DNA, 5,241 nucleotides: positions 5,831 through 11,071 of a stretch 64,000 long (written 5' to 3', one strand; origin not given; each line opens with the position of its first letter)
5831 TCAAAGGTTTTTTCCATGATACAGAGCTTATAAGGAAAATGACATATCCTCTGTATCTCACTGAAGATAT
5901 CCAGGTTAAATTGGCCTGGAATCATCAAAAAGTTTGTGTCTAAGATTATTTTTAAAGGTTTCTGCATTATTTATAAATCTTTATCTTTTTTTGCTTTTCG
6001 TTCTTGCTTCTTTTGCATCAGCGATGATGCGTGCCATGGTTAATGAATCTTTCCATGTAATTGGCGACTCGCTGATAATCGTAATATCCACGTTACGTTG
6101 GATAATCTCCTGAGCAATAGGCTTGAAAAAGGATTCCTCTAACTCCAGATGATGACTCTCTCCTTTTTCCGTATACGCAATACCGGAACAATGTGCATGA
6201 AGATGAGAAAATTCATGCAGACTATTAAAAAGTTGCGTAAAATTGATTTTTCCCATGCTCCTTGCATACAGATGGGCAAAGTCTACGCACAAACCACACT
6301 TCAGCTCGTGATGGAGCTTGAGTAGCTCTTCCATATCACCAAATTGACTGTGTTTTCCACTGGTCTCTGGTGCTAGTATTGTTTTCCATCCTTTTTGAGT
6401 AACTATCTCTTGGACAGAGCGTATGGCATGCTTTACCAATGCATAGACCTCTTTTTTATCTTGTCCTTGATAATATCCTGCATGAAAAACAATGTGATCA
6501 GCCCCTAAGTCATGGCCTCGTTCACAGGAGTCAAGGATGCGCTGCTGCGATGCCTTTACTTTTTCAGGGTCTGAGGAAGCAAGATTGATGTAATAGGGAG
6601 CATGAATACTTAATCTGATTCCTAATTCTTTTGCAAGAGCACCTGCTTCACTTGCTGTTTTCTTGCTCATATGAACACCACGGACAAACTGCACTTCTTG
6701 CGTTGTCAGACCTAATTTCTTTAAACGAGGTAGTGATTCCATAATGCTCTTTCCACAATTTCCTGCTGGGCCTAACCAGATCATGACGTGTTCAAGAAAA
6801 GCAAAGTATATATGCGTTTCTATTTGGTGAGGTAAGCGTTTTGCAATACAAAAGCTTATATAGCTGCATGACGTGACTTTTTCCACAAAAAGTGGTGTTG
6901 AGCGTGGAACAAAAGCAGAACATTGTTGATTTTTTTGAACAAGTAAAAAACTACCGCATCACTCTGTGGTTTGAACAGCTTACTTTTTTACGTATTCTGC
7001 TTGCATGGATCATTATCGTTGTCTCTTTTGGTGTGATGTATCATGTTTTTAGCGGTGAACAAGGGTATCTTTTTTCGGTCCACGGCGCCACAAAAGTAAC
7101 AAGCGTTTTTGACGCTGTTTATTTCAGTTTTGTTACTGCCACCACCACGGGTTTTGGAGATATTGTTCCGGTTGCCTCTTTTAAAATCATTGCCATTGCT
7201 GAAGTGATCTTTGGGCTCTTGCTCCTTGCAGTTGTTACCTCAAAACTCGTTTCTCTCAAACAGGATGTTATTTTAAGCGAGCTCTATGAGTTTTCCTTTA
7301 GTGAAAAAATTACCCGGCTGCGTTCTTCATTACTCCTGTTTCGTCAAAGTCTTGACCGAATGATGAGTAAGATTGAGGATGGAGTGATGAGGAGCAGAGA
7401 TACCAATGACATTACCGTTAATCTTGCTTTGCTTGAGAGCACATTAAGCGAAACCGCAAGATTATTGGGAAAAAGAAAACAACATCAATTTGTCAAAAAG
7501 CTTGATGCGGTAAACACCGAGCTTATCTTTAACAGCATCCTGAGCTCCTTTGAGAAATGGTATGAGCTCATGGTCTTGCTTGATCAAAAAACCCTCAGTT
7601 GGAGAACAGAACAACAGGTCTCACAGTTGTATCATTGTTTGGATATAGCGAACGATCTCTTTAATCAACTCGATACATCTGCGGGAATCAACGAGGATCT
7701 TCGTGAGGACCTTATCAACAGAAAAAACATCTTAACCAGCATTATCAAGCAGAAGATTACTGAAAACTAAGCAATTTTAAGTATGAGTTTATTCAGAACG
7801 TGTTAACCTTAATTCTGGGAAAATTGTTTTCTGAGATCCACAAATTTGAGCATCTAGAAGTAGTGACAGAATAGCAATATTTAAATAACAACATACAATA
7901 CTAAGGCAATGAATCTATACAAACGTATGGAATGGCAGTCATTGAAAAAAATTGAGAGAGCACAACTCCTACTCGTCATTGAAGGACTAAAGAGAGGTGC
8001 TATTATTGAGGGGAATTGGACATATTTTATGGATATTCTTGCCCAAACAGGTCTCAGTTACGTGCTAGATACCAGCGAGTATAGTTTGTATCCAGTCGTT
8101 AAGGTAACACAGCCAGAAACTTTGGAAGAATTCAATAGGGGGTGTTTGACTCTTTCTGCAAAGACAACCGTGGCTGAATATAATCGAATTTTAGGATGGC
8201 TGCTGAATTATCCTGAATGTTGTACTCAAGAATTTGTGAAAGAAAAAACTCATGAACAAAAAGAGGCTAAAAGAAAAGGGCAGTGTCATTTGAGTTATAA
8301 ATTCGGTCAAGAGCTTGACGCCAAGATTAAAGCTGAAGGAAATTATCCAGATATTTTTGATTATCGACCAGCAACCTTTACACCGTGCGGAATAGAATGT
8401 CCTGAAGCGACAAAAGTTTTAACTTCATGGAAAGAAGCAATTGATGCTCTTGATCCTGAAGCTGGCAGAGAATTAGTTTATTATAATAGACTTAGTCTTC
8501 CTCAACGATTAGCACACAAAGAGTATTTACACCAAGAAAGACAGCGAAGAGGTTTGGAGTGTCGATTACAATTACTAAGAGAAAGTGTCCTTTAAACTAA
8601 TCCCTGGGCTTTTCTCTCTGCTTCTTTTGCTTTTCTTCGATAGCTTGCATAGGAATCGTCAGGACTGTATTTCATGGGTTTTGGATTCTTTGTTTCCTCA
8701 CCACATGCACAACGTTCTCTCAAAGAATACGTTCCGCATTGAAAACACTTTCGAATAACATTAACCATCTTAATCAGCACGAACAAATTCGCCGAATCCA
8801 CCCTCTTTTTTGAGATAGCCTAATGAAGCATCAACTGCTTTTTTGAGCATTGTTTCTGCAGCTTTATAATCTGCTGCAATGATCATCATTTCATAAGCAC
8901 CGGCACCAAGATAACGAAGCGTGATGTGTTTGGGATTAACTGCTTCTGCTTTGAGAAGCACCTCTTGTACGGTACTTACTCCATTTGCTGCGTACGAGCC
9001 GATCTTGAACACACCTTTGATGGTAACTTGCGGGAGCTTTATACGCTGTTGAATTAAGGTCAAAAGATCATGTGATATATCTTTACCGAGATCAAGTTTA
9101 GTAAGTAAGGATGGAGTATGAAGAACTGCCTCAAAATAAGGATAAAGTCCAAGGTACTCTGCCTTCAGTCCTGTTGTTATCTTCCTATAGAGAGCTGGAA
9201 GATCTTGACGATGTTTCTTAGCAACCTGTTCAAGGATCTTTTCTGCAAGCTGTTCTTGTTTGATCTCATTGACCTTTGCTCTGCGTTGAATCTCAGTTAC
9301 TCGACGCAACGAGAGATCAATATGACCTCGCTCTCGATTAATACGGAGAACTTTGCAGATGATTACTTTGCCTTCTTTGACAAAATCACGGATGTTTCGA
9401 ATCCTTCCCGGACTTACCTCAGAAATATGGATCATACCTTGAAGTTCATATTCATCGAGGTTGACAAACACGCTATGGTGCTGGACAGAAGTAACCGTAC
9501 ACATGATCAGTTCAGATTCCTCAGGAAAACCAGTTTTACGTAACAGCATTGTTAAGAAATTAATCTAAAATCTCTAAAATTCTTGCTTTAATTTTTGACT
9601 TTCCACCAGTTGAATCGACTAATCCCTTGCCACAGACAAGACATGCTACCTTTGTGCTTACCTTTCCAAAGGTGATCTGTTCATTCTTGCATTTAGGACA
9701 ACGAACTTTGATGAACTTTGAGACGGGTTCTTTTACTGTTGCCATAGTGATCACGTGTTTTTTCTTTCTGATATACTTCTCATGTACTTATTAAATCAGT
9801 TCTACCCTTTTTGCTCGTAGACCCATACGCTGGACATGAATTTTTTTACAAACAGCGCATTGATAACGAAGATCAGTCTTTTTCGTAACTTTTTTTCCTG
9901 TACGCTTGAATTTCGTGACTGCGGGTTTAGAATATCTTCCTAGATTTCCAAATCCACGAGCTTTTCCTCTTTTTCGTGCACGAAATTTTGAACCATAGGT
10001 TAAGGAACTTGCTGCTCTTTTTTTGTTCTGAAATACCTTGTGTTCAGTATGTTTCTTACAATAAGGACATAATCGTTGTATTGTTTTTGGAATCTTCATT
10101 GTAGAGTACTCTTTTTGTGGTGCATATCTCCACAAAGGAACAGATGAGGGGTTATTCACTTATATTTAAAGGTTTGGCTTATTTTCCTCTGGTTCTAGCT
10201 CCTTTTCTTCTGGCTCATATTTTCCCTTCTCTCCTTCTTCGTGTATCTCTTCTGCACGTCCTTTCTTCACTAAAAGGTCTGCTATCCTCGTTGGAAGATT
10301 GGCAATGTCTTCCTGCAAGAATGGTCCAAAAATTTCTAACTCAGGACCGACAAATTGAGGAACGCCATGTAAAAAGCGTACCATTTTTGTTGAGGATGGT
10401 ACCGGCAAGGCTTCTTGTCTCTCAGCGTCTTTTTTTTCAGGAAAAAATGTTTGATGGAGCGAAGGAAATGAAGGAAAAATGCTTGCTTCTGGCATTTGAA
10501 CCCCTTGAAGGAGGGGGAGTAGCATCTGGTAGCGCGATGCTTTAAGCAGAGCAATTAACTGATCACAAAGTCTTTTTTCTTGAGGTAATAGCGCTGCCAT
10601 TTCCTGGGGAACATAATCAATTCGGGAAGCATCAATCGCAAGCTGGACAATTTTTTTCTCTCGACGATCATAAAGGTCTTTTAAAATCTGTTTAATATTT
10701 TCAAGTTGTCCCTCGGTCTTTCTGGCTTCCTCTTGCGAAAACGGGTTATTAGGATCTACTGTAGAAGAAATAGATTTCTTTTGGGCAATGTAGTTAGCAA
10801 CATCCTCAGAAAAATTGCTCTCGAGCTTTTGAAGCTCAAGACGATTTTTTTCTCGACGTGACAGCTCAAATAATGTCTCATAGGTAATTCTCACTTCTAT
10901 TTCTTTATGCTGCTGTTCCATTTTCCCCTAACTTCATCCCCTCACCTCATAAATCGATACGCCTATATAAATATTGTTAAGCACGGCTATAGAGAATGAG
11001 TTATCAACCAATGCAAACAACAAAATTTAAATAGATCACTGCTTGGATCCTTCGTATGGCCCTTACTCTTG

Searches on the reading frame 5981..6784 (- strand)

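Call 43: search_protein_families(library=pfam, proteins=[window:5981-6784:-], max_evalue=0.001)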
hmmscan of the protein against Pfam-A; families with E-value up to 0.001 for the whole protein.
window:5981-6784:- (267 aa): 2 families
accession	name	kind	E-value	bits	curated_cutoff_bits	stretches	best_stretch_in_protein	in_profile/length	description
PF01261.30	AP_endonuc_2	-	1.5e-28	100.6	31.1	1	20-242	3-231/249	Xylose isomerase-like TIM barrel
PF03851.20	UvdE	-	0.00094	18.9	24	0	40-127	84-175/275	UV-endonuclease UvdE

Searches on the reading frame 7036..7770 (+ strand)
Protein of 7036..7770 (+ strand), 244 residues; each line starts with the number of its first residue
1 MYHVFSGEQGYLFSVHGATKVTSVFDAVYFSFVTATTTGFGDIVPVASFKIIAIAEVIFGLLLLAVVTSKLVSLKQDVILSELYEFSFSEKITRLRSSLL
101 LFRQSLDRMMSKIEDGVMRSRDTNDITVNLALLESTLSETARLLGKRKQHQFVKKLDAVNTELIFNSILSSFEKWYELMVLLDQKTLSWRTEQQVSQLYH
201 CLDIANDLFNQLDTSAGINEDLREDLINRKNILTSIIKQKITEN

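Call 42: search_protein_families(library=pfam, proteins=[window:7036-7770:+], max_evalue=0.001)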
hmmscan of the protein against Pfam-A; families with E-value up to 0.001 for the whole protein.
window:7036-7770:+ (244 aa): 2 families
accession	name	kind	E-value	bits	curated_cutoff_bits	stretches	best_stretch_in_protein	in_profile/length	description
PF07885.22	Ion_trans_2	-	1.6e-14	54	22.5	1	16-73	18-75/79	Ion channel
PF00520.37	Ion_trans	-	0.00042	20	25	1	17-66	167-224/241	Ion transport protein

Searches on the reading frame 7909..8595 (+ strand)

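Call 42: search_protein_families(library=pfam, proteins=[window:7909-8595:+], max_evalue=0.001)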
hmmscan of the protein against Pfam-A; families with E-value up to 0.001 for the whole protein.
window:7909-8595:+ (228 aa): 1 family
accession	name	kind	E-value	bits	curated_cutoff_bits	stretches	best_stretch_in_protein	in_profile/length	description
PF04467.17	DUF483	-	6.1e-07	29.9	25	1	93-170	36-100/122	Protein of unknown function (DUF483)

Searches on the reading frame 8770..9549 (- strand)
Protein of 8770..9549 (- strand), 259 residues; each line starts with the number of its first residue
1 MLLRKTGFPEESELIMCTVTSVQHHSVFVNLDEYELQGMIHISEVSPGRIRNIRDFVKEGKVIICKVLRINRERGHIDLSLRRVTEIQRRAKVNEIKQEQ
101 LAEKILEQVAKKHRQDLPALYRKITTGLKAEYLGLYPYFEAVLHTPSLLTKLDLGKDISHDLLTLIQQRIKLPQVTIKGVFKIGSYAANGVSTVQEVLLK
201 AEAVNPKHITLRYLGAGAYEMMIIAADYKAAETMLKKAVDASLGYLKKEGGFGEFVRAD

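Call 43: search_protein_families(library=pfam, proteins=[window:8770-9549:-], max_evalue=0.001)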
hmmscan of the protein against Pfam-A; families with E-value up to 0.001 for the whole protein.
window:8770-9549:- (259 aa): 2 families
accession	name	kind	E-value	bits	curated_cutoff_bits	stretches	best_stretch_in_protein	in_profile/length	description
PF07541.17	EIF_2_alpha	-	9.9e-19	67.9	22.8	1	120-228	1-114/114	Eukaryotic translation initiation factor 2 alpha subunit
PF00575.29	S1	-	3.5e-11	43.8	22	1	10-82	3-74/74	S1 RNA binding domain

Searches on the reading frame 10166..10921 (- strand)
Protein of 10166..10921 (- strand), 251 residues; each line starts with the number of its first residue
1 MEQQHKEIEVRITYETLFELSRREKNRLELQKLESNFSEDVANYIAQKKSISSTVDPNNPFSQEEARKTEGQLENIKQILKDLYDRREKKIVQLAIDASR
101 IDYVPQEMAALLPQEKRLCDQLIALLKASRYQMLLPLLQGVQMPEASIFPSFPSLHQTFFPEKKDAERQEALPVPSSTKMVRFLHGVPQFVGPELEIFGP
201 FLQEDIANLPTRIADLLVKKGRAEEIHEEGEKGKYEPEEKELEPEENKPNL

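Call 43: search_protein_families(library=pfam, proteins=[window:10166-10921:-], max_evalue=0.001)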
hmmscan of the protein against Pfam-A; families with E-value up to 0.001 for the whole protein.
window:10166-10921:- (251 aa): 1 family
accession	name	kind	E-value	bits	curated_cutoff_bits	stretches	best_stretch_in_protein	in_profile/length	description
PF22090.1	Gins51_C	-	2.8e-14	53.1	27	1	180-226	2-48/48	Gins51, C-terminal domain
